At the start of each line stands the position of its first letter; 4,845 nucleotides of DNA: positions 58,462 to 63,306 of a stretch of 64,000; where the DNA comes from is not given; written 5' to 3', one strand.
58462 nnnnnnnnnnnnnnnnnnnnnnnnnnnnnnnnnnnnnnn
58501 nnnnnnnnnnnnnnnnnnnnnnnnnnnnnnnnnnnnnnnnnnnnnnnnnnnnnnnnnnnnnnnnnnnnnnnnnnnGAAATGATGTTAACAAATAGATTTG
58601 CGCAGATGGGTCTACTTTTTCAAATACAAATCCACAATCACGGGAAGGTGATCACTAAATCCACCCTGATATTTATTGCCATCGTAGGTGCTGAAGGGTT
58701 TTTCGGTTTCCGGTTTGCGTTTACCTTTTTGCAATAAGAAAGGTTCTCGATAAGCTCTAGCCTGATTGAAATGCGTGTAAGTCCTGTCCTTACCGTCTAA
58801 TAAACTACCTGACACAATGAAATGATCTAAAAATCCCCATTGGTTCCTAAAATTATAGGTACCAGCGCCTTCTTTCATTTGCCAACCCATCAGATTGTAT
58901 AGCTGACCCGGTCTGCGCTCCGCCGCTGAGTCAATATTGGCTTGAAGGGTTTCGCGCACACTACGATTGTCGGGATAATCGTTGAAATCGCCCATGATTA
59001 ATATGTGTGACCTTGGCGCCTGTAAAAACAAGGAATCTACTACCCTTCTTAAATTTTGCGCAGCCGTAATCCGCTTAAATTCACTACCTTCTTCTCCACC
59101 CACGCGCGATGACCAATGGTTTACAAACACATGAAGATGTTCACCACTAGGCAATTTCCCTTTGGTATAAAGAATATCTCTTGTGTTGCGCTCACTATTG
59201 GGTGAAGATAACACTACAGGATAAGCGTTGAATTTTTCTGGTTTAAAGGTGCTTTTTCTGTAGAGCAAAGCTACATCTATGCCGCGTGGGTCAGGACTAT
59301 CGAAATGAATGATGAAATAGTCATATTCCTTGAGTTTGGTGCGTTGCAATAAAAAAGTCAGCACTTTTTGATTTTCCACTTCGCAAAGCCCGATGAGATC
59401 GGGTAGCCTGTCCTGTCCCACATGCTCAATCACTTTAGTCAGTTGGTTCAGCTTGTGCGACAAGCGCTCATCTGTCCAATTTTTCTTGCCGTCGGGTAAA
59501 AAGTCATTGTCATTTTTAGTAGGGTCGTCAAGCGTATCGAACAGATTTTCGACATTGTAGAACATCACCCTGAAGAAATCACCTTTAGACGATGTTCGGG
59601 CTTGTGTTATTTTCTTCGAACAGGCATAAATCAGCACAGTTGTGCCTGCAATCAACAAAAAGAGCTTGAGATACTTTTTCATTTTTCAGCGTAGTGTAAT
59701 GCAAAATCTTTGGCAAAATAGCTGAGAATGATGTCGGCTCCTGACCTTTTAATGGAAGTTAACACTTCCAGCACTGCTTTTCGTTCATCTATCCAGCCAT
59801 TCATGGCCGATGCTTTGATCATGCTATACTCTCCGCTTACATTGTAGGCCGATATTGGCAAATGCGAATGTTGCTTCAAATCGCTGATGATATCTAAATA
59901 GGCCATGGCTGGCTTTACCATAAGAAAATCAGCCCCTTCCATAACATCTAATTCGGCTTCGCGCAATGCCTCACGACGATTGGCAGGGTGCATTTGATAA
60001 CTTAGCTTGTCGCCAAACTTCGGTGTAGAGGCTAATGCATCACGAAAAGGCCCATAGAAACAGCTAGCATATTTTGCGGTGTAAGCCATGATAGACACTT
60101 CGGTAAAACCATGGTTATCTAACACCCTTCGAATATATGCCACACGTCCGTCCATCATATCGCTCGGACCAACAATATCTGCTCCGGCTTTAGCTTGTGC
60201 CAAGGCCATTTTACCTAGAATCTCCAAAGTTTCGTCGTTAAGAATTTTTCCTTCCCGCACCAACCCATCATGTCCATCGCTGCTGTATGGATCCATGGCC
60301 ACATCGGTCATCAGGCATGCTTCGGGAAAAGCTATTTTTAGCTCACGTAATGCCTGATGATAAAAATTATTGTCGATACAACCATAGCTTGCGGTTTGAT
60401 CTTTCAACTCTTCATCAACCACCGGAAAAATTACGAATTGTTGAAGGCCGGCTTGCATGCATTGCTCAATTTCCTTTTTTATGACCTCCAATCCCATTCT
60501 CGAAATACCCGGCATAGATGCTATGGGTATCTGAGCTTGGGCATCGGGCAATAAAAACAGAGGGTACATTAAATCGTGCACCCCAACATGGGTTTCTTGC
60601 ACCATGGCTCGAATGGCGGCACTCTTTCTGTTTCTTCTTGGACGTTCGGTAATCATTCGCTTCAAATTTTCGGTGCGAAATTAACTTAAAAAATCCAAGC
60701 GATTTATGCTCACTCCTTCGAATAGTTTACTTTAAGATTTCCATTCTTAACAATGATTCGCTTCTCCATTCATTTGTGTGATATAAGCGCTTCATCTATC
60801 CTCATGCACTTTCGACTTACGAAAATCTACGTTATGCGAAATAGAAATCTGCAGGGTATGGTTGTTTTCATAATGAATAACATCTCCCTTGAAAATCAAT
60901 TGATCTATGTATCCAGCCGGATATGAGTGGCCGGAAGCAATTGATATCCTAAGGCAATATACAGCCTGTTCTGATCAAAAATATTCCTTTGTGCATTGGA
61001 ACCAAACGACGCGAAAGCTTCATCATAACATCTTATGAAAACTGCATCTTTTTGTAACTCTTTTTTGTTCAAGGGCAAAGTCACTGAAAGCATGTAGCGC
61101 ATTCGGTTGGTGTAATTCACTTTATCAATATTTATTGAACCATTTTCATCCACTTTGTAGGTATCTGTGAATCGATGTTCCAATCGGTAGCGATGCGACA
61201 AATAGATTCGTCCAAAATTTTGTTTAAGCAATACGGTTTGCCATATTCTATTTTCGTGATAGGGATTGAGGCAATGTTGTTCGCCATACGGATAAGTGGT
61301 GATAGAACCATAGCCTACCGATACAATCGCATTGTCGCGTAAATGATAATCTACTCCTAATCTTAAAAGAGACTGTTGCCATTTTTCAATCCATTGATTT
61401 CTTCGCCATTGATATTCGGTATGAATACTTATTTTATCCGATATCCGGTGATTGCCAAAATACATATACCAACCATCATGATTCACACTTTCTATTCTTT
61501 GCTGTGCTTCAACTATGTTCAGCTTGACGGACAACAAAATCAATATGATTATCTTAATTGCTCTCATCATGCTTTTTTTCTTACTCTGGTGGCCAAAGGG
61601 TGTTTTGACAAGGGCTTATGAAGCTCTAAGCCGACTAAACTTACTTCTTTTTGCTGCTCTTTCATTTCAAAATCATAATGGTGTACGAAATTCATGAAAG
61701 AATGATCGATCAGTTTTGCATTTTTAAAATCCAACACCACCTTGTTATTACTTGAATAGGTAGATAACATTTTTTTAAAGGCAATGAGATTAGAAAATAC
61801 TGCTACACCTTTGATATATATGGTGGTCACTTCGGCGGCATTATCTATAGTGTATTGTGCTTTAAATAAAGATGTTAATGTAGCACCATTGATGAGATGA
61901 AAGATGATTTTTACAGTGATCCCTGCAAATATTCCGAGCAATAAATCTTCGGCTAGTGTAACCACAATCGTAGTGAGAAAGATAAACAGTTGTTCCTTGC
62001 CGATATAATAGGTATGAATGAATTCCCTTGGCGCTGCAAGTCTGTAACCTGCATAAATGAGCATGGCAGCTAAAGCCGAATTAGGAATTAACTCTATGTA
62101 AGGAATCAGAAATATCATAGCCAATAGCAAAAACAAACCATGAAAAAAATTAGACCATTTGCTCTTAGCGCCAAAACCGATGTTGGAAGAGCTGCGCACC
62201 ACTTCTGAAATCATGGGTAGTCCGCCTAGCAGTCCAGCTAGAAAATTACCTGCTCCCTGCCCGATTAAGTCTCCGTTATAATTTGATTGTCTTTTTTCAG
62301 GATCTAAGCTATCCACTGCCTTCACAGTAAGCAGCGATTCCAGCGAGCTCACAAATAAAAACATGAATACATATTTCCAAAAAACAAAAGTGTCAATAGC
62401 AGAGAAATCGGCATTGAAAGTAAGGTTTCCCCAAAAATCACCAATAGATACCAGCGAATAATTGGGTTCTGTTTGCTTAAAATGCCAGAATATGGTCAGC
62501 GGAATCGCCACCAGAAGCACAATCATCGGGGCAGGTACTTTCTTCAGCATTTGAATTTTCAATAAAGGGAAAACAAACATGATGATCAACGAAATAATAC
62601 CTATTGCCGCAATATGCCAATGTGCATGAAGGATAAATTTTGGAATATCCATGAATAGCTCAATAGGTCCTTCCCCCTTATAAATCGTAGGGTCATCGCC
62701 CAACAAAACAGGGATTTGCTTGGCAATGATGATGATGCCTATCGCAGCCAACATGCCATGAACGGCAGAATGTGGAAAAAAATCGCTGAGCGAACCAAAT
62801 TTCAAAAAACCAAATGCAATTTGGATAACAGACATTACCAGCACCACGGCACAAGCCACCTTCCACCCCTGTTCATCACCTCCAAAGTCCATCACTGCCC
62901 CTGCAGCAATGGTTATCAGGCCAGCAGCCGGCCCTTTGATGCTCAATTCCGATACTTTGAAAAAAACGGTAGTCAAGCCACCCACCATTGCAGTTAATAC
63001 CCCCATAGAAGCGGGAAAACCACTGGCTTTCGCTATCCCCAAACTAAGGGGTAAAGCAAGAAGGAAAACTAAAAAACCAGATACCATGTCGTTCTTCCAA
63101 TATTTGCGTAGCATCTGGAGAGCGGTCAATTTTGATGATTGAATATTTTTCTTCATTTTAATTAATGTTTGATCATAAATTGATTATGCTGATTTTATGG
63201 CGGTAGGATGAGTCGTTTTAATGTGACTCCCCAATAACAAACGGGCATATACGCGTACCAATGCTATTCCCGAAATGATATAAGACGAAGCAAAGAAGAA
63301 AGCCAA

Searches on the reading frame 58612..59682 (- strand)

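Call 74: search_protein_families(library=ncbifam, proteins=[window:58612-59682:-], max_evalue=0.00001)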
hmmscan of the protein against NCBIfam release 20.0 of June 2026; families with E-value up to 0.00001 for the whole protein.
window:58612-59682:- (356 aa): 1 family
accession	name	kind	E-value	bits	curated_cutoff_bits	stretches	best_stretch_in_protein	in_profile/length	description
NF033681.1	ExeM_NucH_DNase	subfamily_domain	3.2e-20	72.5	300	1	29-353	228-545/546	ExeM/NucH family extracellular endonuclease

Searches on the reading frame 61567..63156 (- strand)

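Call 74: search_protein_families(library=ncbifam, proteins=[window:61567-63156:-], max_evalue=0.00001)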
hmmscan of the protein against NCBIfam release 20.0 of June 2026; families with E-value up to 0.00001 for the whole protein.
window:61567-63156:- (529 aa): 3 families
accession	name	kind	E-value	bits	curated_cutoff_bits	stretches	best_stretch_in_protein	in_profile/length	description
NF008660.1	PRK11660.1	equivalog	1.1e-47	162.7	614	2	264-512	286-534/572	C4-dicarboxylic acid transporter DauA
TIGR00815.1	sulP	subfamily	2.5e-43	148.4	380.45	1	20-425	14-426/565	sulfate permease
NF050096.1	BicarbTportBicA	equivalog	3.2e-32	111.8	880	1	20-420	12-404/547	bicarbonate transporter BicA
